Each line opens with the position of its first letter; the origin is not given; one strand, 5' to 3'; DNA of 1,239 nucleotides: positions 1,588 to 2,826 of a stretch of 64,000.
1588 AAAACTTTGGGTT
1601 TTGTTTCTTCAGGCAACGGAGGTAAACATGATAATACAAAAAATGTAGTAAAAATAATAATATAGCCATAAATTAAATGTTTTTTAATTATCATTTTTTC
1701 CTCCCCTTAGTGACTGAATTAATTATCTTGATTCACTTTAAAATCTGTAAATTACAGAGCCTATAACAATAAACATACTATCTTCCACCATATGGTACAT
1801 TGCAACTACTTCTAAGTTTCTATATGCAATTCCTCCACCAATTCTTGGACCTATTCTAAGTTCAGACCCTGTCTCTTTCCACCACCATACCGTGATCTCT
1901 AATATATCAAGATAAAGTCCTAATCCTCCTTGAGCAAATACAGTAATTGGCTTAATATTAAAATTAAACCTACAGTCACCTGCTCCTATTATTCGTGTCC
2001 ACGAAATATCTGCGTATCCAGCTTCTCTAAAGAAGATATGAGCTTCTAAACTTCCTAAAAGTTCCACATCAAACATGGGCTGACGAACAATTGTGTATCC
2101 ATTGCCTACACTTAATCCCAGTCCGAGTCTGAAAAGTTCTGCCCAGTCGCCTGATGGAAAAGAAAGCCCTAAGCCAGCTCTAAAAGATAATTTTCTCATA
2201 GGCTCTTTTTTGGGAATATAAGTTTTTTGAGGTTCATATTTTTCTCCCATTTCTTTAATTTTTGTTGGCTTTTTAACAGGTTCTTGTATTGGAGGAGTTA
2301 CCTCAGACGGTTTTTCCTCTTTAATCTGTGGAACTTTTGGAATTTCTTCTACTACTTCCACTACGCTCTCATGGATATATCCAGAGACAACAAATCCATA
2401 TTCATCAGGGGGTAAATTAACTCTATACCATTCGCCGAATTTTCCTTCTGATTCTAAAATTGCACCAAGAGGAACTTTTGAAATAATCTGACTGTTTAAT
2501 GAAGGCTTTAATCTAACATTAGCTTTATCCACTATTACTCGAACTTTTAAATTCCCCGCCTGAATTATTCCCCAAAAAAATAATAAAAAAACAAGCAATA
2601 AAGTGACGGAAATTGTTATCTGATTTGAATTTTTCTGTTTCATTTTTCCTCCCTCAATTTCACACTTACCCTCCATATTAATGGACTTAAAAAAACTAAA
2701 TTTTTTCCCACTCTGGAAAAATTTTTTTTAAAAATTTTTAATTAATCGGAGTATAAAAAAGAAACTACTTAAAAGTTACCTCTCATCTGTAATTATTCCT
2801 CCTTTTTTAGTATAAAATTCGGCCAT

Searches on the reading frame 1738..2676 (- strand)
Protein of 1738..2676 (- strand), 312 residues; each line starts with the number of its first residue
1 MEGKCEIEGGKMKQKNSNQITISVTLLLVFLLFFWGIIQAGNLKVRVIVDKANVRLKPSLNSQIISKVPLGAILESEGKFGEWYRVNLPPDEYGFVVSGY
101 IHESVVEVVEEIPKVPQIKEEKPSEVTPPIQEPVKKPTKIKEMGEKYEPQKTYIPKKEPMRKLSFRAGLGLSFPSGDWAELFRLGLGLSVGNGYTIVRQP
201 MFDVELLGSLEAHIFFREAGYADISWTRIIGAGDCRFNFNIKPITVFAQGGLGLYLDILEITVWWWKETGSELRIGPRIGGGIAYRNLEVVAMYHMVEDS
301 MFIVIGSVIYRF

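Call 98: search_protein_families(library=pfam, proteins=[window:1738-2676:-], max_evalue=0.01)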
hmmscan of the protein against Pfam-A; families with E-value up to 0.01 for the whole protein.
window:1738-2676:- (312 aa): 1 family
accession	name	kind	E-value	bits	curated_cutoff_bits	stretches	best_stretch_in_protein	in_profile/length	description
PF08239.17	SH3_3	-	1.5e-07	32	27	1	51-101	2-53/54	Bacterial SH3 domain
